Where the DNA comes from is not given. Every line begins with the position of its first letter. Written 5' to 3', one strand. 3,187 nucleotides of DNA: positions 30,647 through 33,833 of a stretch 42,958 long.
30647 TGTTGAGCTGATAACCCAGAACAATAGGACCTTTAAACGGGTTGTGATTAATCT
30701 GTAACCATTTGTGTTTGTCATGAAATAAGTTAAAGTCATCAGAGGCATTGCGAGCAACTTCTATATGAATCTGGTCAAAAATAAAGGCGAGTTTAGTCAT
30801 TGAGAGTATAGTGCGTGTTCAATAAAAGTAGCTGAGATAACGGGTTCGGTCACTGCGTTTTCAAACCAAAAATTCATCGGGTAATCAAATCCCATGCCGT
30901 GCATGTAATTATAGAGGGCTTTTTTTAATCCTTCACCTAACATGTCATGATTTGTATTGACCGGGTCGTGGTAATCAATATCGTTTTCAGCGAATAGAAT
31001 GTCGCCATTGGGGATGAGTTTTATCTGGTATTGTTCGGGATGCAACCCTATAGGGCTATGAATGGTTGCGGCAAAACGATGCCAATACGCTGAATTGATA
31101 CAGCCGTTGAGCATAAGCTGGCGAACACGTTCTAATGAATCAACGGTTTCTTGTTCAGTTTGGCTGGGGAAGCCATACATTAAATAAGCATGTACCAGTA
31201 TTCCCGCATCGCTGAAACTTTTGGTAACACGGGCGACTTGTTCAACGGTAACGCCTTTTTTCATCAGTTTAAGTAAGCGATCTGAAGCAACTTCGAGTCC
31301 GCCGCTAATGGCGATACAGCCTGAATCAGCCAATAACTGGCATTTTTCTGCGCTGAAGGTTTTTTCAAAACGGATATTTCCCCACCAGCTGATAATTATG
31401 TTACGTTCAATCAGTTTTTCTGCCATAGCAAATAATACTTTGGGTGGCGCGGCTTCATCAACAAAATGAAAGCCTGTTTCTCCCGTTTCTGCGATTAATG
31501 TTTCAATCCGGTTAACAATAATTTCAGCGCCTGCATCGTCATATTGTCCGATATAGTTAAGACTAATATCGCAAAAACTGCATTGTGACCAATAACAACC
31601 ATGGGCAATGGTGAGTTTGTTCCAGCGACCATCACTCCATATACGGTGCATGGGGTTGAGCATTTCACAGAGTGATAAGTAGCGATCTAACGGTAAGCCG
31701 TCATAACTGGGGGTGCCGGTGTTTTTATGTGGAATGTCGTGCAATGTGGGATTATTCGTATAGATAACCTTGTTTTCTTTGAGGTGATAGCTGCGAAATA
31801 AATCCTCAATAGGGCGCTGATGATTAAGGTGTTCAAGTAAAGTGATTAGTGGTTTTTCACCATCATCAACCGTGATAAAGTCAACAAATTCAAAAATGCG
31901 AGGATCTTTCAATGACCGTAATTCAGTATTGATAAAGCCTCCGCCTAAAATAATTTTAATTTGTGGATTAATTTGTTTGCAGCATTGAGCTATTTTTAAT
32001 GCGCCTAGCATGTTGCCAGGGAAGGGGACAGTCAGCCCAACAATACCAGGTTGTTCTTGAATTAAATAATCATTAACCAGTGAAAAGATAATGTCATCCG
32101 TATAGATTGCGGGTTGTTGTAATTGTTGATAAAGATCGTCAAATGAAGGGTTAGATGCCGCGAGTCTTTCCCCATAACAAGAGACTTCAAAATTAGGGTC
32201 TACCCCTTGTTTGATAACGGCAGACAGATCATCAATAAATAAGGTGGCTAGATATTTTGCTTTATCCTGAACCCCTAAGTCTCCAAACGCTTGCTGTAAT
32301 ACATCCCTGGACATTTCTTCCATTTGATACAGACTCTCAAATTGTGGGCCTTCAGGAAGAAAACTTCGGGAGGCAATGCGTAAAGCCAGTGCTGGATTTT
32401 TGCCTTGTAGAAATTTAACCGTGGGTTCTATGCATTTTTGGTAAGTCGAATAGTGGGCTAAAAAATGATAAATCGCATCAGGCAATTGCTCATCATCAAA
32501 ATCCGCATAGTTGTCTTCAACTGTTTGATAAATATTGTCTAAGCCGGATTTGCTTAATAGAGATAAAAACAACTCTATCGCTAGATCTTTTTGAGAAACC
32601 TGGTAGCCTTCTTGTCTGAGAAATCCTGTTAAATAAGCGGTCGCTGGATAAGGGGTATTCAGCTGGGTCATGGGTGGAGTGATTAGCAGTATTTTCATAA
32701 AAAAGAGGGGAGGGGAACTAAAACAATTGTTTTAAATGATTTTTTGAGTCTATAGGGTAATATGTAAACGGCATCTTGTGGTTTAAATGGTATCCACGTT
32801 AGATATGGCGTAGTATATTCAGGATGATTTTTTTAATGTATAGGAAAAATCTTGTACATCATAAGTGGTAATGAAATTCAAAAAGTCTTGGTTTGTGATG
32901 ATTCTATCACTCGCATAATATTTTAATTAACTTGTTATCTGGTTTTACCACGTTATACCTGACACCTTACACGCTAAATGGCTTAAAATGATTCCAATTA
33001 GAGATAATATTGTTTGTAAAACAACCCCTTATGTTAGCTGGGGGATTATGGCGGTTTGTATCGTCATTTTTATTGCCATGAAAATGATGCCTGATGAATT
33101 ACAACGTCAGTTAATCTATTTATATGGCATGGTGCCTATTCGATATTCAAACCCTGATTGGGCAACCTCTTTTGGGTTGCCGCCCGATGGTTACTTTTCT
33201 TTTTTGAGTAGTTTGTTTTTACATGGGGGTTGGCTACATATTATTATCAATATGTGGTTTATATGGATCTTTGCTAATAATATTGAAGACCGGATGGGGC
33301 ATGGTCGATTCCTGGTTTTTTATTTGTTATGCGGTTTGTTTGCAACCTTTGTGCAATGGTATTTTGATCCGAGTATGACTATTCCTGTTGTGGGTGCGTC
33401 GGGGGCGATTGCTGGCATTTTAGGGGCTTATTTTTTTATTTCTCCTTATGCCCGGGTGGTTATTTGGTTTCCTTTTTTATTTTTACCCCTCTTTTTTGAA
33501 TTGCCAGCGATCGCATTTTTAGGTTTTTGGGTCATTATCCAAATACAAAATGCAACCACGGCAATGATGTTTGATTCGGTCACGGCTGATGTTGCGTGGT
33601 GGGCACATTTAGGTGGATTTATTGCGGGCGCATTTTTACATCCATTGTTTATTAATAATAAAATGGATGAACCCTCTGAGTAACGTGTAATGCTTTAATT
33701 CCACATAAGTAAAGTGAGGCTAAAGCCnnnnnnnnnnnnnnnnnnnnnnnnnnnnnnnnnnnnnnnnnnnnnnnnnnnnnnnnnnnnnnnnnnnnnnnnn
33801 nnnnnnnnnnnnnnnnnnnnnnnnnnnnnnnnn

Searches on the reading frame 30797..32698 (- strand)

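Call 68: search_protein_families(library=pfam, proteins=[window:30797-32698:-], max_evalue=0.00001)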
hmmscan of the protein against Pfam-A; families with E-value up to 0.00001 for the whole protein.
window:30797-32698:- (633 aa): 2 families
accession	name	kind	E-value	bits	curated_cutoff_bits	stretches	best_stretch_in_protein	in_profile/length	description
PF04055.27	Radical_SAM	-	6.2e-13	49.7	29.5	1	364-524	3-165/166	Radical SAM superfamily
PF02310.24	B12-binding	-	4.3e-06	27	32.1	0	210-262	45-97/121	B12 binding domain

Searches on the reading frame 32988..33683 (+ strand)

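Call 68: search_protein_families(library=pfam, proteins=[window:32988-33683:+], max_evalue=0.00001)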
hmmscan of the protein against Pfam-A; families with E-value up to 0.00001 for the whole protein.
window:32988-33683:+ (231 aa): 1 family
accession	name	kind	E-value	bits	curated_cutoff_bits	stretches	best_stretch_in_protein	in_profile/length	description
PF01694.28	Rhomboid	-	4.4e-35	121.4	22.6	1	69-221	4-140/143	Rhomboid domain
